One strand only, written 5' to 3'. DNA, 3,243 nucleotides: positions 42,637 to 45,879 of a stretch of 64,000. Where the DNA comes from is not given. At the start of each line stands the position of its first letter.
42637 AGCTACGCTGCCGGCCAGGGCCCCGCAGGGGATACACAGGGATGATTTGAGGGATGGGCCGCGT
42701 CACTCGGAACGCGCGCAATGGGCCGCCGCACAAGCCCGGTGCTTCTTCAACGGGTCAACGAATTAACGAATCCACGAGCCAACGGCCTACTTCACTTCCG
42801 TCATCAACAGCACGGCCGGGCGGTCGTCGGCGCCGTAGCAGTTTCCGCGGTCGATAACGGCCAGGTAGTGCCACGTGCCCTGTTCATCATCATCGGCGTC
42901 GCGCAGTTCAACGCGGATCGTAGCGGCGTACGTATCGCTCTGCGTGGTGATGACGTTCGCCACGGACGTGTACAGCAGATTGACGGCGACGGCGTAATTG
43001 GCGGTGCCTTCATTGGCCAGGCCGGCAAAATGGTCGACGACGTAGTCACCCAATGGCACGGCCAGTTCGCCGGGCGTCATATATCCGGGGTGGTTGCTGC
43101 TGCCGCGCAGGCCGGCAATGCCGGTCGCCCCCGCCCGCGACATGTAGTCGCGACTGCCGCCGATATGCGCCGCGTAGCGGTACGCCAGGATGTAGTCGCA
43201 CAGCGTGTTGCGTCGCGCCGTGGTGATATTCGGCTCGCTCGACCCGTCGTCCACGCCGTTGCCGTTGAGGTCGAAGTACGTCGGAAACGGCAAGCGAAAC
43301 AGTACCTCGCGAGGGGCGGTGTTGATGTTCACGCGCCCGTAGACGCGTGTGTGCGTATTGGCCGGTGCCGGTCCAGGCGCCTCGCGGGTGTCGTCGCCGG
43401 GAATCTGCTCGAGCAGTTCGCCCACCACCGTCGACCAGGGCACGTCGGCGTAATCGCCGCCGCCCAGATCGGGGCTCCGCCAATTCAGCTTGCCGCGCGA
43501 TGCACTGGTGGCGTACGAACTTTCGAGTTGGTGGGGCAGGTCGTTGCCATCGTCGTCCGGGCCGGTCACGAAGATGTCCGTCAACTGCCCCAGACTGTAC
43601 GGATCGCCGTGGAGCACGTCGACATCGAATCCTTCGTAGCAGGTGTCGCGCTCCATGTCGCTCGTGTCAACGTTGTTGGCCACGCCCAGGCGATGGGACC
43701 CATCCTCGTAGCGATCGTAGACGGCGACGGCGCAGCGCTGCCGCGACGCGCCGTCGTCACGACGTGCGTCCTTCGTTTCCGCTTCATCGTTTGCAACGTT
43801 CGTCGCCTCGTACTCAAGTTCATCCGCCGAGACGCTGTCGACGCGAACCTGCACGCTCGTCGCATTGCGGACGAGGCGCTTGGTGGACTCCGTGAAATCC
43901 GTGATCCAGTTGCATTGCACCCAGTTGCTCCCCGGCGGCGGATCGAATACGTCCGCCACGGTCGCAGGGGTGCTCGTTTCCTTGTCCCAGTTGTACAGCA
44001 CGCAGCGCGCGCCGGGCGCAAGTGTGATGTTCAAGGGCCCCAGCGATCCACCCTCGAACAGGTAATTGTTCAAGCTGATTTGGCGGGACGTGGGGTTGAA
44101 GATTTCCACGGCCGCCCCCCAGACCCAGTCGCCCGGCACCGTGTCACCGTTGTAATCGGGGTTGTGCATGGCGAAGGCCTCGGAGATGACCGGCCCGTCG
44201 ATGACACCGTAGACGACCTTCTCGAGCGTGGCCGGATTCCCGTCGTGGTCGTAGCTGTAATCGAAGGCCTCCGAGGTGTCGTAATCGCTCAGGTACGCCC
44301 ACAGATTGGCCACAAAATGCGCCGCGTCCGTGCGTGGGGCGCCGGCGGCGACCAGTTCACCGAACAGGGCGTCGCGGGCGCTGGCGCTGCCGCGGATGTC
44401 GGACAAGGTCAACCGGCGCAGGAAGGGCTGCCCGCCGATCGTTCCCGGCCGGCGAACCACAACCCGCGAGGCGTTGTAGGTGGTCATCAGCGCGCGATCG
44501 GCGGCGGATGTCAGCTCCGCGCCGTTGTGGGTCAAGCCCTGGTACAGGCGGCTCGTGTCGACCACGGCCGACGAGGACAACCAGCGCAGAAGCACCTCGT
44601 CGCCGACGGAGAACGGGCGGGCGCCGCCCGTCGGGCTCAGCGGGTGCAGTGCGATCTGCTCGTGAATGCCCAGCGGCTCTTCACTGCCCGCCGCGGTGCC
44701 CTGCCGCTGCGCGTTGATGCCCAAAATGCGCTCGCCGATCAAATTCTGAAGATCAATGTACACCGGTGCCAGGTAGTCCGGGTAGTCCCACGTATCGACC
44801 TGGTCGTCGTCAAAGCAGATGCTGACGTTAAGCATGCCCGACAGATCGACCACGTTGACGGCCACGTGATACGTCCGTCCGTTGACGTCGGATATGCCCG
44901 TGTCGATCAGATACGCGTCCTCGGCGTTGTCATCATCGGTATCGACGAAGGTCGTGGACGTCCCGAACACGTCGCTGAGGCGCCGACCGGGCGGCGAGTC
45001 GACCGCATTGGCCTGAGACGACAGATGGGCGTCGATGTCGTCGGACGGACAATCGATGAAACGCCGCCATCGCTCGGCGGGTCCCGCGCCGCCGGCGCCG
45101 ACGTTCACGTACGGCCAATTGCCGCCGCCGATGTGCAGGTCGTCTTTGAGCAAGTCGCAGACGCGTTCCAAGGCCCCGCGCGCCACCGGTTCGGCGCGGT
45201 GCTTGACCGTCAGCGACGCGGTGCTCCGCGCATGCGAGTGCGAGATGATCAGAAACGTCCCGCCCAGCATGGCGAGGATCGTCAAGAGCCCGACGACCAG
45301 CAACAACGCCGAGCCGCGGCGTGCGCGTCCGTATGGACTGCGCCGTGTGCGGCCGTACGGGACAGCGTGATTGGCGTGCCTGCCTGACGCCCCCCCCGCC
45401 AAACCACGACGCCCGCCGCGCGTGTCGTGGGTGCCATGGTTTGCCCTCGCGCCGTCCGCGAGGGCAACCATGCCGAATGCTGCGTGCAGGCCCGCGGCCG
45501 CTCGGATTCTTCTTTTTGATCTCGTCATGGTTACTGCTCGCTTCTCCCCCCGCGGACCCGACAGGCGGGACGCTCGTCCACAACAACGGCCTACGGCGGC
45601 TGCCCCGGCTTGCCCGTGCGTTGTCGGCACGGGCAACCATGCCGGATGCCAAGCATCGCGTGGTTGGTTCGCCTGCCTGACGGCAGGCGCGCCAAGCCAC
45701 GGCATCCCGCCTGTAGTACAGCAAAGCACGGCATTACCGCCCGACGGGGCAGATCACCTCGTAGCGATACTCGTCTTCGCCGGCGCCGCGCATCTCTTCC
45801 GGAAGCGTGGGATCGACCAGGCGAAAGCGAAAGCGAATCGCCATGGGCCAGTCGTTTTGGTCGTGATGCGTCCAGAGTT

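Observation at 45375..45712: Hairpin and direct-repeat patch at the gspJ/gspK junction, with the candidate gspK start codon inside a 16-bp palindrome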

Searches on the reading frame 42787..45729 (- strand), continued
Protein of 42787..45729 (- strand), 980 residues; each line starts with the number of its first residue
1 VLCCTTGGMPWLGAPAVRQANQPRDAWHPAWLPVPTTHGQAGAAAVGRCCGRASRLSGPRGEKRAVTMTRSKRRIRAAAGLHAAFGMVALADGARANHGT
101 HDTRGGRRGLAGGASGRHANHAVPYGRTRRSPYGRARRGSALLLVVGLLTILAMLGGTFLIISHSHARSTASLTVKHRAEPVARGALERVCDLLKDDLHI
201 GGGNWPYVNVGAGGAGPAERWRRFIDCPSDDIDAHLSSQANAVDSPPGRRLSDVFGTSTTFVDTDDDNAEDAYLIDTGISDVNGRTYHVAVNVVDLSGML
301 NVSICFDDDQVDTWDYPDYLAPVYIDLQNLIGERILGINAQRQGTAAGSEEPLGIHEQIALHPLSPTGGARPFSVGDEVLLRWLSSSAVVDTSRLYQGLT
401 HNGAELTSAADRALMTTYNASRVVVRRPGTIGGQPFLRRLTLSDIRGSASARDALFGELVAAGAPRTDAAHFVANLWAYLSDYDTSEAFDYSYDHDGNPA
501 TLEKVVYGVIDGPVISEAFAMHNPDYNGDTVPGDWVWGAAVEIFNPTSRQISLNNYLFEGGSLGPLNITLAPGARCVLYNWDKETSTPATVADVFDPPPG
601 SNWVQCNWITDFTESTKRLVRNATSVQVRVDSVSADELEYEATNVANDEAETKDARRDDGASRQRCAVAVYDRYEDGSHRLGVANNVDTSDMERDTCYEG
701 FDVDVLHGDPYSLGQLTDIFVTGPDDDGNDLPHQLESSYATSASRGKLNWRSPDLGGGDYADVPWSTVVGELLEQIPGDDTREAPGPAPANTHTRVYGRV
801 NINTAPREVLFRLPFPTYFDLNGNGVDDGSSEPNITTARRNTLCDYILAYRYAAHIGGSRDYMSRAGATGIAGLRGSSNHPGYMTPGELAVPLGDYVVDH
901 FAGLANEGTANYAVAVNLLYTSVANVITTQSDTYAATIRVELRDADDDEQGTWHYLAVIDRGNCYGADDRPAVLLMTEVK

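Call 110: predict_structure(alignment_id=A6)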
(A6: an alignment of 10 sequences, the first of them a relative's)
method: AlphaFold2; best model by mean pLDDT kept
length: 839 residues; sequences in the alignment: 10
mean_pLDDT: 51.0   pTM: 0.36
mean pLDDT of the five models: 51.0, 47.3, 46.1, 45.3, 41.3
residues with pLDDT >= 90: 1; 70-90: 213; 50-70: 185; < 50: 440
segments of 3 or more residues with pLDDT < 50: 1-35, 57-113, 156-301, 320-323, 357-360, 386-392, 443-449, 502-524, 533-659, 729-742, 787-790, 822-825
pLDDT, mean of each block of 10 residues (from residue 1): 40 38 31 47 76 52 32 31 29 41 43 58 70 79 81 53 26 24 27 32 34 35 32 34 33 35 37 29 25 33 63 61 61 73 76 60 71 78 53 68 80 87 85 83 52 60 82 78 79 68 42 37 53 37 26 22 27 26 25 28 25 25 25 28 36 35 61 65 54 77 82 69 57 40 54 78 56 63 50 72 80 70 51 58
secondary structure, 60 per line:
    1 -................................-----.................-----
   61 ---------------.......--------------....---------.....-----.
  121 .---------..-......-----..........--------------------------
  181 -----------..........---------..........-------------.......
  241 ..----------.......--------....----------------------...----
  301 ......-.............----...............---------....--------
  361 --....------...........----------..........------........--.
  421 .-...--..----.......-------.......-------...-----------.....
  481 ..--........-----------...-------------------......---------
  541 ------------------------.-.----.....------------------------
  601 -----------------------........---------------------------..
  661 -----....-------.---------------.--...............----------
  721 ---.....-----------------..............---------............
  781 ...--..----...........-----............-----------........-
elements in order (helices of 4 or more, strands of 3 or more residues): H2-33 H39-55 H76-82 H97-100 H110-114 E134-139 E145-154 H192-201 H211-220 H234-242 H253-259 H268-271 H301-306 H308-320 H325-339 E349-352 E363-366 E373-383 E394-403 E415-417 E434-440 H448-454 E462-464 E476-482 E485-492 E526-531 H572-576 H624-631 H666-669 H696-710 H724-728 H746-759 H769-783 E792-802 E808-819 E831-838

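Call 112: fold_search(model_id=the predicted structure, library=pdb)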
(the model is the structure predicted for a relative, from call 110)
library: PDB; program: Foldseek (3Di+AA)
matches with E <= 10: 126; with E <= 0.001: 0
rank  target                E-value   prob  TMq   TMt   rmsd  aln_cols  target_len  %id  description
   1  1ifr                  8.2e-02  0.94  0.08  0.46   5.1       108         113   16  Structure of Lamin A/C Globular Domain (released 2002-07-17)
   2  6rpr_B                2.0e-01  0.87  0.08  0.45   5.2       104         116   14  LEM domain of Emerin mutant T43I in complex with BAF dimer and the Igfold of the lamin A/C (released 2020-03-04)
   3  7crg_A                2.2e-01  0.77  0.08  0.39   5.4       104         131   16  Beta-strand-mediated dimeric formation of the extended Ig-like domains of human lamin A/C (released 2021-08-25)
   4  7yvd_C                3.2e-01  0.72  0.08  0.39   5.2       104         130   15  The crystal structure of the progerin C-terminal peptide and the Ig-like domain of lamin A/C (released 2023-08-30)
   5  6ncx_D                4.6e-01  0.41  0.08  0.12   8.3       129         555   12  Crystal structure of GH2 beta-galacturonidase from Eisenbergiella tayi bound to galacturonate (released 2019-02-20)
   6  6ghd_F                4.8e-01  0.69  0.08  0.45   4.7       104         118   12  Structural analysis of the ternary complex between lamin A/C, BAF and emerin identifies an interface disrupted in auto (released 2018-08-08)
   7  6ncw_A                6.0e-01  0.38  0.08  0.12   7.2       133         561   11  Crystal structure of a GH2 beta-galacturonidase from Eisenbergiella tayi bound to glycerol (released 2019-02-20)
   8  6ncx_A                6.3e-01  0.33  0.09  0.12   7.1       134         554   11  Crystal structure of GH2 beta-galacturonidase from Eisenbergiella tayi bound to galacturonate (released 2019-02-20)
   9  3nrf_B                1.1e+00  0.23  0.06  0.32   6.7        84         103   19  Crystal structure of an apag protein (PA1934) from pseudomonas aeruginosa pao1 at 1.50 A resolution (released 2010-07-28)
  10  6ncw_D                1.1e+00  0.23  0.09  0.12   6.9       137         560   12  Crystal structure of a GH2 beta-galacturonidase from Eisenbergiella tayi bound to glycerol (released 2019-02-20)
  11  6ncw_C                1.1e+00  0.21  0.09  0.12   7.0       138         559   12  Crystal structure of a GH2 beta-galacturonidase from Eisenbergiella tayi bound to glycerol (released 2019-02-20)
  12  2r39                  1.2e+00  0.07  0.06  0.28  11.8       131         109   12  Crystal structure of FixG-related protein from Vibrio parahaemolyticus (released 2007-09-11)
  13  3sb3                  1.3e+00  0.21  0.05  0.33   7.7        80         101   22  Crystal structure of an apag protein (PA1934) from pseudomonas aeruginosa pao1 at 1.83 A resolution (released 2011-06-29)
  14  8q30_0                1.3e+00  0.12  0.06  0.25   9.2       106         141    8  Sulfolobus acidocaldarius AAP filament. (released 2024-03-06)
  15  3nrf_A                1.5e+00  0.25  0.05  0.35   6.8        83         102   18  Crystal structure of an apag protein (PA1934) from pseudomonas aeruginosa pao1 at 1.50 A resolution (released 2010-07-28)
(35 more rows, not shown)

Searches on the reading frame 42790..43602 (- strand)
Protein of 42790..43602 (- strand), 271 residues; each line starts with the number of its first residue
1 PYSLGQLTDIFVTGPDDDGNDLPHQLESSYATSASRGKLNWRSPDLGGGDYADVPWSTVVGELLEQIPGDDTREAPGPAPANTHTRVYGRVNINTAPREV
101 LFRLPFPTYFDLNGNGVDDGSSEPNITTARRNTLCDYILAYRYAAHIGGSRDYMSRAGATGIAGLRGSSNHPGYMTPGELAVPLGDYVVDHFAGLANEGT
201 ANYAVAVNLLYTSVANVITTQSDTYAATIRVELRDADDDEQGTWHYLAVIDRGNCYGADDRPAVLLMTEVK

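Call 86: search_protein_families(library=pfam, proteins=[window:42790-43602:-], max_evalue=10)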
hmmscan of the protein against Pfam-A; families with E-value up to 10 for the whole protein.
window:42790-43602:- (271 aa): 1 family
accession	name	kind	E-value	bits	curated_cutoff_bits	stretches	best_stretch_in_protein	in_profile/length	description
PF19850.4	DUF6325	-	0.15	12.6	23.4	1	184-213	75-104/141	Family of unknown function (DUF6325)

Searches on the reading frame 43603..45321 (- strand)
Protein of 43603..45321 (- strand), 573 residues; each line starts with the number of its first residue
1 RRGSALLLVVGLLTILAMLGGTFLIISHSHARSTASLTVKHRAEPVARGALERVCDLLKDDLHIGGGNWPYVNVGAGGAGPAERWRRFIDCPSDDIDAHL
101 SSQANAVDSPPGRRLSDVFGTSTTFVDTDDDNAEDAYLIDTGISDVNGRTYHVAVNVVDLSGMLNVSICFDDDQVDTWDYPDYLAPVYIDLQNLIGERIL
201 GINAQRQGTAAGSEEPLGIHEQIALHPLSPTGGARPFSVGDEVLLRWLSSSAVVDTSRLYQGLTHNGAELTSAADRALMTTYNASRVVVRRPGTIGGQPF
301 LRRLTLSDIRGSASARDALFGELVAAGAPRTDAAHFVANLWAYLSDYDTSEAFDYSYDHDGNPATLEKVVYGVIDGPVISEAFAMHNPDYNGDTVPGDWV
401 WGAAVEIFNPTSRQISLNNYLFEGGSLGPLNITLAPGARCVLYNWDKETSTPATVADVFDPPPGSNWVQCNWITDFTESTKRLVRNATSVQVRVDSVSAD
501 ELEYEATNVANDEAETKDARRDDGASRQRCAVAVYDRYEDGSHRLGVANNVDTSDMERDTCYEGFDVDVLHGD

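Call 86: search_protein_families(library=pfam, proteins=[window:43603-45321:-], max_evalue=10)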
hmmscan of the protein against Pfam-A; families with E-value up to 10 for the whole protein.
window:43603-45321:- (573 aa): 1 family
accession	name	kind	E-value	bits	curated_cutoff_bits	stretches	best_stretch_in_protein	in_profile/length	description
PF00932.25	LTD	-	0.00084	20.1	34.3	1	392-453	21-74/109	Lamin Tail Domain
